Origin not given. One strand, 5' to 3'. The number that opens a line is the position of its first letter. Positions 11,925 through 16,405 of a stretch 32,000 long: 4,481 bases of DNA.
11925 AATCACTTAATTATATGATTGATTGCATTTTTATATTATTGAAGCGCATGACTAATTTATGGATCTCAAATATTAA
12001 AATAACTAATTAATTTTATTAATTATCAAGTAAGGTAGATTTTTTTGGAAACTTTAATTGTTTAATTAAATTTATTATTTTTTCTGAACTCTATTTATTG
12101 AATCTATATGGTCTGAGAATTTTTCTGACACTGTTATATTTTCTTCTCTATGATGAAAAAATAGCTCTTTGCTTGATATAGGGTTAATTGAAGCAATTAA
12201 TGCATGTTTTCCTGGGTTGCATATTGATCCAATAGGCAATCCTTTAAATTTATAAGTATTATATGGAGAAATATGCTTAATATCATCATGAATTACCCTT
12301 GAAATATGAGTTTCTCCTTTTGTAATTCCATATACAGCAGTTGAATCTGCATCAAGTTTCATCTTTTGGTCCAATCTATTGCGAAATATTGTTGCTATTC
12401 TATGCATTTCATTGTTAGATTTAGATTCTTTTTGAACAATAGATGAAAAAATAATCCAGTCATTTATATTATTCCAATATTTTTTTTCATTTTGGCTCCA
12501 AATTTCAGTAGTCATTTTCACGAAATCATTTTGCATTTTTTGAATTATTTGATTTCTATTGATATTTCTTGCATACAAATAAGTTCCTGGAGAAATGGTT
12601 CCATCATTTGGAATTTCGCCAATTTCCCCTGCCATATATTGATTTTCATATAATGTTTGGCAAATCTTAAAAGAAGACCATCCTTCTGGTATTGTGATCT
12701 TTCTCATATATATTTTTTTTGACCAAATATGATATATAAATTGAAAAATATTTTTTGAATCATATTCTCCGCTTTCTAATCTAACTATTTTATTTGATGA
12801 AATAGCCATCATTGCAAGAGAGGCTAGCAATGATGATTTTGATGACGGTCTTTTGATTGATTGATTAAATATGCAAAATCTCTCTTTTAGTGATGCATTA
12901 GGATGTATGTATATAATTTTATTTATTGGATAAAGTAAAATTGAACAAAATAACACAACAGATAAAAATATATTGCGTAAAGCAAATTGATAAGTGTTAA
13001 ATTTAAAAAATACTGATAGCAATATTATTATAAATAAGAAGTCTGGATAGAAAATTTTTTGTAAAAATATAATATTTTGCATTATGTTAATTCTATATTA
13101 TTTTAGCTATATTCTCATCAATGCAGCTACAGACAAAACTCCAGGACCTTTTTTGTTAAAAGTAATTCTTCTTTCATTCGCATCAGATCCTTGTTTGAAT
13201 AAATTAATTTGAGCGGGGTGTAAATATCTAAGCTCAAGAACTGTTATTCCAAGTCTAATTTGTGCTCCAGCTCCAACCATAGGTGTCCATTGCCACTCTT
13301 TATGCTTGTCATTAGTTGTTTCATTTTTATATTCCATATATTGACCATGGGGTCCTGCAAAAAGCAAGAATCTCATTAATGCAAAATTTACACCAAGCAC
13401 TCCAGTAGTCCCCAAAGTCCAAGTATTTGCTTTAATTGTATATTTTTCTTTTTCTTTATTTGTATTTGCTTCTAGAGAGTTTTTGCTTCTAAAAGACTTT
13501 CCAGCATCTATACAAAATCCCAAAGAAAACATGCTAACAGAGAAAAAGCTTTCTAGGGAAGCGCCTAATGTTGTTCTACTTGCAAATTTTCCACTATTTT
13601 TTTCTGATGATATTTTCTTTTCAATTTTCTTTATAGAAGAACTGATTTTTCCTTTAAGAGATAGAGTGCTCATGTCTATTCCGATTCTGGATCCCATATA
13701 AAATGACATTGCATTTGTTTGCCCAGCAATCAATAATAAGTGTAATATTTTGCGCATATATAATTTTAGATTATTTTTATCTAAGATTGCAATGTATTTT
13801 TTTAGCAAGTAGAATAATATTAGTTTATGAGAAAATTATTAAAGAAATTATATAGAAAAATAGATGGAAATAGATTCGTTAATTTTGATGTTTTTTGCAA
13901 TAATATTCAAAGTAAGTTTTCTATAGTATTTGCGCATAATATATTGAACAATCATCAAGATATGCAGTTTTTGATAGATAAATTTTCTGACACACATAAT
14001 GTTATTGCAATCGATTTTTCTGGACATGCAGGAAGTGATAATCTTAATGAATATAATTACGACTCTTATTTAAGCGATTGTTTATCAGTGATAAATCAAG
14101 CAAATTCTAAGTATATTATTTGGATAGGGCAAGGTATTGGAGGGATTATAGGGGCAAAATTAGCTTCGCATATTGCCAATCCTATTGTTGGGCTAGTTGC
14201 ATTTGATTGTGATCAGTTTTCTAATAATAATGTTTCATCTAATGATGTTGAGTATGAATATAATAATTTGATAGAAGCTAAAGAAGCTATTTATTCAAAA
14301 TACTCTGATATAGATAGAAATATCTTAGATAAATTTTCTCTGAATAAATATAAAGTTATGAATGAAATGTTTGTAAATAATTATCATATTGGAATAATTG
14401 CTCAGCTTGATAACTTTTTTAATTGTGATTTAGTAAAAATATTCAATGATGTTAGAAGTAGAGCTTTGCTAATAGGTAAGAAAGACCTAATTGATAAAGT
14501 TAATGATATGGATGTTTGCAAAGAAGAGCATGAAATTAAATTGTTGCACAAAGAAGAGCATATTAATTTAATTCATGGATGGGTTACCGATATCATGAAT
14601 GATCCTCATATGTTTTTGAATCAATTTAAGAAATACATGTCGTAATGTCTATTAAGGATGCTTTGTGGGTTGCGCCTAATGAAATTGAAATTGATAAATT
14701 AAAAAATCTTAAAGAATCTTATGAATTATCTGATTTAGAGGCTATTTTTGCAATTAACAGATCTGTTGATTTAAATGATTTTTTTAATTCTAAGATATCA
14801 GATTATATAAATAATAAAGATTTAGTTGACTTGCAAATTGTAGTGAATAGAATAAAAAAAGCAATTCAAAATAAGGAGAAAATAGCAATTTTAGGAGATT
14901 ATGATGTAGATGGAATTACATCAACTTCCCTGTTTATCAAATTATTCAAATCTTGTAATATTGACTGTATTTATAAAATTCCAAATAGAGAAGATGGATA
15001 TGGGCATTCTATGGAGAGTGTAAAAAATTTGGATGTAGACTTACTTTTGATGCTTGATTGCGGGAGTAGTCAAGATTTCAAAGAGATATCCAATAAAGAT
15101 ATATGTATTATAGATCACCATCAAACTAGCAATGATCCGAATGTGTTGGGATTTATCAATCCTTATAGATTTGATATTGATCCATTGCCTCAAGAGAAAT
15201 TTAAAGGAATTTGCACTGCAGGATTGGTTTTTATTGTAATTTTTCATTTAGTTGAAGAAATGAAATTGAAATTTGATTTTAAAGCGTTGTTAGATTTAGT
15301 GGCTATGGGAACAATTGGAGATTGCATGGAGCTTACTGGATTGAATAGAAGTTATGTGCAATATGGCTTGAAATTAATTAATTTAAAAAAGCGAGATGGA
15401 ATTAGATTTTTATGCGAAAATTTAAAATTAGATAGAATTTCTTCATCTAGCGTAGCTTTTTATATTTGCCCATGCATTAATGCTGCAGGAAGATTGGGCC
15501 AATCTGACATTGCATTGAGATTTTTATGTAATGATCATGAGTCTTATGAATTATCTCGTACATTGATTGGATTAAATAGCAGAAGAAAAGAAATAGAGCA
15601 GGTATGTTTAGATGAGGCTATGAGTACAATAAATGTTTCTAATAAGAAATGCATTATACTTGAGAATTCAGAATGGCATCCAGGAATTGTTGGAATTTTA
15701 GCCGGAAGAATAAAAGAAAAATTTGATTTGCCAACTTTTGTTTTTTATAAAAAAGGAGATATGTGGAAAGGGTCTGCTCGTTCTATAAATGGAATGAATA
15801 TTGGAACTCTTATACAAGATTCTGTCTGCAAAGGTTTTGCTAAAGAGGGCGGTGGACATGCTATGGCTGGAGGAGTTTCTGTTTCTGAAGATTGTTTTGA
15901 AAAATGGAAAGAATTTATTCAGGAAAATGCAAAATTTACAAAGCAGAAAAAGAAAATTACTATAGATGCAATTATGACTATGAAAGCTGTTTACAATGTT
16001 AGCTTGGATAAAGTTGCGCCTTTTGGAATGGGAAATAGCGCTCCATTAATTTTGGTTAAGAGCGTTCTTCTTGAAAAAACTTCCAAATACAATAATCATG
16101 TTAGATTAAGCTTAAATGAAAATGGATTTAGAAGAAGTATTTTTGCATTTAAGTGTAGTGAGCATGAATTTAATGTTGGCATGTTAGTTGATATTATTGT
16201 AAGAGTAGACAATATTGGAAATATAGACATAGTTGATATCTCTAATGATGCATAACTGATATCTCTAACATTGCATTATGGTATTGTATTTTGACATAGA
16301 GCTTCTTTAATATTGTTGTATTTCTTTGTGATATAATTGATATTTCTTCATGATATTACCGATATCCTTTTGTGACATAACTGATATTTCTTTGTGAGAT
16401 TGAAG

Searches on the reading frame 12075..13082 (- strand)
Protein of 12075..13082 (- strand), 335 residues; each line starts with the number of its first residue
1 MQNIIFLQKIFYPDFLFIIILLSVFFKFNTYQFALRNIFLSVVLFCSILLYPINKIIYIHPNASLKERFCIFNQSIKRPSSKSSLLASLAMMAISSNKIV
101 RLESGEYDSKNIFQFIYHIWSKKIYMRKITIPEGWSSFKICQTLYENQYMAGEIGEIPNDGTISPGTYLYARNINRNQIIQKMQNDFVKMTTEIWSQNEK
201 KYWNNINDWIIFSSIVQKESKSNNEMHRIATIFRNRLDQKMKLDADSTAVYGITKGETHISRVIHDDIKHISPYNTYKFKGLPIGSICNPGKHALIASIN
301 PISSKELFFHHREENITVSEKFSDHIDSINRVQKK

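Call 70: search_protein_families(library=pfam, proteins=[window:12075-13082:-], max_evalue=0.00001)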
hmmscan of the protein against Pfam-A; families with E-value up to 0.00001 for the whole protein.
window:12075-13082:- (335 aa): 1 family
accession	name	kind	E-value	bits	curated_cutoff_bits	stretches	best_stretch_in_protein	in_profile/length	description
PF02618.21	YceG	-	1.8e-49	169.2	32.4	1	96-328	35-272/275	YceG-like family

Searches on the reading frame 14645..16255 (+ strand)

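Call 71: search_protein_families(library=pfam, proteins=[window:14645-16255:+], max_evalue=0.00001)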
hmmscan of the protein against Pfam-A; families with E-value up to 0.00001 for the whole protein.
window:14645-16255:+ (536 aa): 3 families
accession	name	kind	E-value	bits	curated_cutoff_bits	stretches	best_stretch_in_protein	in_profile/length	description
PF01368.27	DHH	-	3.3e-17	63.4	28.1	1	79-223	1-125/125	DHH family, N-terminal domain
PF02272.25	DHHA1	-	3.9e-16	59.8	25.9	1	334-428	2-99/102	DHHA1 domain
PF17768.7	RecJ_OB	-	5.7e-08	33.2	27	1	453-521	17-90/107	RecJ OB domain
